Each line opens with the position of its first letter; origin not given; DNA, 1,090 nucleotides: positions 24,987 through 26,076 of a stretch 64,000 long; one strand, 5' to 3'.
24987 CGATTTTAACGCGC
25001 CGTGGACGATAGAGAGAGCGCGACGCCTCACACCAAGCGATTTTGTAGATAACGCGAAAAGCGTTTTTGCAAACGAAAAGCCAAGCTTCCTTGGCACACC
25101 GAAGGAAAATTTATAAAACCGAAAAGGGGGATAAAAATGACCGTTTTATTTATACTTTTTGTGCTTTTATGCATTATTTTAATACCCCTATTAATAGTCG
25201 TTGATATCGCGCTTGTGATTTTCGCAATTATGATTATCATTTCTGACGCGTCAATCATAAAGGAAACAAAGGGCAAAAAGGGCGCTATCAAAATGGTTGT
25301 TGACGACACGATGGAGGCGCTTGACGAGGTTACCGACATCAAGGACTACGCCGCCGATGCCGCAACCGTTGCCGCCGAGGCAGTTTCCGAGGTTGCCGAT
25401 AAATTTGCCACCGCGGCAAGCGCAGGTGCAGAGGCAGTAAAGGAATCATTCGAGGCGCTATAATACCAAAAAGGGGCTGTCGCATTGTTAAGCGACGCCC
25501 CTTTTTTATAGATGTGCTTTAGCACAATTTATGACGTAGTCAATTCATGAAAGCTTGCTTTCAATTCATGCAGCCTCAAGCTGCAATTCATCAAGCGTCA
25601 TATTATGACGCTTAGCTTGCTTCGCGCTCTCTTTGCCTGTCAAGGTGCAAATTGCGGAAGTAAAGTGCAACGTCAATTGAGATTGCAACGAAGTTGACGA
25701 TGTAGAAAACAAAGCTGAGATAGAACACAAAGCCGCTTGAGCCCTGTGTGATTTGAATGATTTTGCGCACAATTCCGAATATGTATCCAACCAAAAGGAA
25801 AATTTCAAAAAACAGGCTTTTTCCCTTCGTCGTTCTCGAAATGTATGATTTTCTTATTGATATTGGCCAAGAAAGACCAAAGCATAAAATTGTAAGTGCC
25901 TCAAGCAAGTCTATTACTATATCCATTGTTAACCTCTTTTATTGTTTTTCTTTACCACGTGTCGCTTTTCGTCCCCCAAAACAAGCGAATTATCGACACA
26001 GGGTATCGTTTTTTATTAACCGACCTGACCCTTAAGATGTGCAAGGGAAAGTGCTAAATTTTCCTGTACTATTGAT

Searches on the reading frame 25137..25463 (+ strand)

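Call 76: search_protein_families(library=pfam, proteins=[window:25137-25463:+], max_evalue=0.01)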
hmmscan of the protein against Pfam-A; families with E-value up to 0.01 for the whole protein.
window:25137-25463:+ (108 aa): 1 family
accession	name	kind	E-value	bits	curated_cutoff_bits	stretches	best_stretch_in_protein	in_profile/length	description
PF12467.13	CMV_1a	-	0.0013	19.5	25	1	34-97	66-128/184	Cucumber mosaic virus 1a protein family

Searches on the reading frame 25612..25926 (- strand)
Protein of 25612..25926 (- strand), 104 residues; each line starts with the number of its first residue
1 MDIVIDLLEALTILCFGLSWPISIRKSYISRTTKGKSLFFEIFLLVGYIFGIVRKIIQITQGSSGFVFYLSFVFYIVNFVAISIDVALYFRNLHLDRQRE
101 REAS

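Call 76: search_protein_families(library=pfam, proteins=[window:25612-25926:-], max_evalue=0.01)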
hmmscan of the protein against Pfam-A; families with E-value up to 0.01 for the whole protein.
window:25612-25926:- (104 aa): 1 family
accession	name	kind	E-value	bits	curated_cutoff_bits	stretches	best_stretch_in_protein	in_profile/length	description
PF10066.14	DUF2304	-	0.00053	20.6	25.5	1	24-98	18-92/106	Uncharacterized conserved protein (DUF2304)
